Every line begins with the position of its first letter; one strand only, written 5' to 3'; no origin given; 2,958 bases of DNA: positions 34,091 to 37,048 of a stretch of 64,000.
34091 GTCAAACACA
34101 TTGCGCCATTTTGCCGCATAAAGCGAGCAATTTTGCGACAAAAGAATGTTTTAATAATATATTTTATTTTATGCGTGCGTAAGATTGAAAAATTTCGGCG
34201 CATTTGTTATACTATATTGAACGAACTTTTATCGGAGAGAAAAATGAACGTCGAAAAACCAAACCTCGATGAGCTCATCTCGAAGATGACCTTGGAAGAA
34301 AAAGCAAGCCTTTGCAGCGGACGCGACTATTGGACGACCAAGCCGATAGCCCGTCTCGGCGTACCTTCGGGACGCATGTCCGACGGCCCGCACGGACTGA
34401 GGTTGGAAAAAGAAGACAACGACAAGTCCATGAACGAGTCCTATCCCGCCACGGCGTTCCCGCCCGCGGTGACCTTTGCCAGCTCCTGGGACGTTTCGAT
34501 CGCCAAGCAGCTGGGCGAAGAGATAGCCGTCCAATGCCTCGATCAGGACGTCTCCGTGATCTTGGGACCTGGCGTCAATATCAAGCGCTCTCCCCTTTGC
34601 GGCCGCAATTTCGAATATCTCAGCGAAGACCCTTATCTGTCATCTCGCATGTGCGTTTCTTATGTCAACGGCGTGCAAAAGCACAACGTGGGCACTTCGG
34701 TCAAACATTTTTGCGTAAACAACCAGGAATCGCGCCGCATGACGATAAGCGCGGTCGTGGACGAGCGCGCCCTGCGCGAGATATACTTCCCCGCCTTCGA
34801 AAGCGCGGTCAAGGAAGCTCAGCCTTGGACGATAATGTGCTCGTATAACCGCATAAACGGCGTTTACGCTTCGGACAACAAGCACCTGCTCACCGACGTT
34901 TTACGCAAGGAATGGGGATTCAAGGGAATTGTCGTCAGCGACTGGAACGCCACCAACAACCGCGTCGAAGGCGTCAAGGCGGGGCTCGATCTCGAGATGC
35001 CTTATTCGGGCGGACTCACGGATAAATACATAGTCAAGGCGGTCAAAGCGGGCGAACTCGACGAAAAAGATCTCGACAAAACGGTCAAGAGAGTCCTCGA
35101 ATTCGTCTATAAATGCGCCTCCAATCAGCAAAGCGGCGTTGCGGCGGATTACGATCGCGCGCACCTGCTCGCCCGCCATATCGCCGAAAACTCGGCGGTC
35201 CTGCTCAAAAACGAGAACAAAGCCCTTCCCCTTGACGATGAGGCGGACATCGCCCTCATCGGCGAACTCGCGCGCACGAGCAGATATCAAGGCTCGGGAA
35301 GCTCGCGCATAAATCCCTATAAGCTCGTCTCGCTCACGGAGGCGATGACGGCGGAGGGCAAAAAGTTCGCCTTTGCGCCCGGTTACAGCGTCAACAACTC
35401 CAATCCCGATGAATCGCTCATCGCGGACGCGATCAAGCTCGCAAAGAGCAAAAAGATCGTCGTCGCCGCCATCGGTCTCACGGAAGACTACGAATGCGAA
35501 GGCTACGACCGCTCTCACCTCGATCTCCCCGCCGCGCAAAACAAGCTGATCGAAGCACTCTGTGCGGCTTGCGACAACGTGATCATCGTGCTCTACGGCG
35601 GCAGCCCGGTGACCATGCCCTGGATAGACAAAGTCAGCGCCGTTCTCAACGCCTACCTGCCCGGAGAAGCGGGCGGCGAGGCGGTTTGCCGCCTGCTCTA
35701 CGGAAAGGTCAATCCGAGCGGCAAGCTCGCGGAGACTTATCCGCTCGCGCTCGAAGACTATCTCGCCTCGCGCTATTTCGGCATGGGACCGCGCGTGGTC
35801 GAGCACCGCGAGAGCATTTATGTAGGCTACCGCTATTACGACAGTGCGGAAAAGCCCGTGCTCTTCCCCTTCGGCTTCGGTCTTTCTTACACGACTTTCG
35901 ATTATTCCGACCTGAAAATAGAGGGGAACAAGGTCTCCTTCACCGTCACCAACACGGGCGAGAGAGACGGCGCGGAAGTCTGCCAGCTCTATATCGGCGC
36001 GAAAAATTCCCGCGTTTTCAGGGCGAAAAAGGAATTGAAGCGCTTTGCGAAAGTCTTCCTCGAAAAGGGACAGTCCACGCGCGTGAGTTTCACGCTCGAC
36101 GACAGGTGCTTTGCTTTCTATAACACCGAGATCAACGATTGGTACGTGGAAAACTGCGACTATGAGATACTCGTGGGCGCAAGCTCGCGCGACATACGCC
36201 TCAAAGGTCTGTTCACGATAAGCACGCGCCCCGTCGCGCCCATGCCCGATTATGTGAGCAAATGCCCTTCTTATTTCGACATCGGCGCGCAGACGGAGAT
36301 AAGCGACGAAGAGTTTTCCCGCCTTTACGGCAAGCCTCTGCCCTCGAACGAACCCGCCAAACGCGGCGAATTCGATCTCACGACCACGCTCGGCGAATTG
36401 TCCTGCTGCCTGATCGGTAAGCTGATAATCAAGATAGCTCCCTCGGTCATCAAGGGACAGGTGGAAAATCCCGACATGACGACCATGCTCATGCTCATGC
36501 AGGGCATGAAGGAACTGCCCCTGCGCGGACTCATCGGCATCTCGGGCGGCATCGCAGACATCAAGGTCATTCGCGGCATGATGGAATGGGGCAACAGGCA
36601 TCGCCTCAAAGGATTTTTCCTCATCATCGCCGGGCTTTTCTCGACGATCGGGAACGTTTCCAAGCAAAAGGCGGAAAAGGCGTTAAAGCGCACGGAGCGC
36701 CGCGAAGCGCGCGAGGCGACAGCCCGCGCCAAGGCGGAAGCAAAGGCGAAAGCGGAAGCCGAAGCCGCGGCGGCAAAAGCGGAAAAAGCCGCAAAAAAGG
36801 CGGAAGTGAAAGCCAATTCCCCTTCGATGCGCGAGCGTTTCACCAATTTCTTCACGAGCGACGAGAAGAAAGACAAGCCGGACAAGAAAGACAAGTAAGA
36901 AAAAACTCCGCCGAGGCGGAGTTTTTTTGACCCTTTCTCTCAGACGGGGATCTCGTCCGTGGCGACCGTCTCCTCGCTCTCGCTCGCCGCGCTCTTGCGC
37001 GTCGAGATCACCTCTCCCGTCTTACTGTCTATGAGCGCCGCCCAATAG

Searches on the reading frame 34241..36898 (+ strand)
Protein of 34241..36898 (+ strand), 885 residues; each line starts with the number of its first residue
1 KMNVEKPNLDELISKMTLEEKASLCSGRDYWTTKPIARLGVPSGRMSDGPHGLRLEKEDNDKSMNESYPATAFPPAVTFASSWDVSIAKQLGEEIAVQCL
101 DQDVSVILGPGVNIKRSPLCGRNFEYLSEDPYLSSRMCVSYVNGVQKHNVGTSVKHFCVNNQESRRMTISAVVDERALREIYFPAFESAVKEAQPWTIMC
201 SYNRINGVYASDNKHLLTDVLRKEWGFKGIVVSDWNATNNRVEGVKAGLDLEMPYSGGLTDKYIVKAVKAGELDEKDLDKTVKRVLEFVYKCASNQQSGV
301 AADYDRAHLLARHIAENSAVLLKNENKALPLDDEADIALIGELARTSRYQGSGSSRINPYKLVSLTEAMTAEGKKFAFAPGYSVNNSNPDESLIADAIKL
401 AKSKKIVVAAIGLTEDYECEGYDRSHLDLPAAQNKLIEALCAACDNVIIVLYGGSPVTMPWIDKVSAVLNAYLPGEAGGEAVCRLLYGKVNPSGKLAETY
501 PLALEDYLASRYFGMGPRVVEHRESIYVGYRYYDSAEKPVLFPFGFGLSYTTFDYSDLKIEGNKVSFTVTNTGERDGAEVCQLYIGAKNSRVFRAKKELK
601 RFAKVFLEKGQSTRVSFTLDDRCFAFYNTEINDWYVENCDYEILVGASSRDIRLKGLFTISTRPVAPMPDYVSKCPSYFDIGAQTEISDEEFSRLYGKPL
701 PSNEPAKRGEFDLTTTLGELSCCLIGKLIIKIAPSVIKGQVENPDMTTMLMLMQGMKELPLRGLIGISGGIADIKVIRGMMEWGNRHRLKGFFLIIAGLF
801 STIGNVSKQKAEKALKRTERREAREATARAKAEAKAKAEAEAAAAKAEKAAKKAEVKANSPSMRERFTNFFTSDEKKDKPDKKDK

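Call 33: search_protein_families(library=ncbifam, proteins=[window:34241-36898:+], max_evalue=0.001)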
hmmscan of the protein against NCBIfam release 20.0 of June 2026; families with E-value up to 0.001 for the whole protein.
window:34241-36898:+ (885 aa): 8 families
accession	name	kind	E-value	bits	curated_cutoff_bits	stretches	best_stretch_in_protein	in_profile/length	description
NF041610.1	alph_arabinopyran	equivalog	2.8e-236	786.2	1300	1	15-655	2-648/738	exo-alpha-(1->6)-L-arabinopyranosidase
NF052330.1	BetGlucosiCelf0468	equivalog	2.5e-137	459.3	1300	2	12-371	2-373/817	beta-d-glucosidase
NF041579.1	betaxyl_Flavo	equivalog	9.5e-93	311.6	1350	1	9-655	37-709/716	beta-xylosidase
NF011678.0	PRK15098.1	equivalog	1.3e-91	308.2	666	1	71-653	118-758/765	beta-glucosidase BglX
NF041776.1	xylosidase_Xyl3A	equivalog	4.5e-91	306.1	1250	2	421-656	613-843/846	xylan 1,4-beta-xylosidase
NF052329.1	XyloArabinsidase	equivalog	5.9e-88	295.8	1050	1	68-654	106-724/750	beta-xylosidase/alpha-l-arabinosidase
NF052331.1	Bet13-16Glucosase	equivalog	6.9e-68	229.5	1330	2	385-655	476-743/750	exo-beta-d-1,3/1,6-glucosidase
NF003740.0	PRK05337.1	equivalog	3e-05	23.3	207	1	77-234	83-250/340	beta-N-acetylhexosaminidase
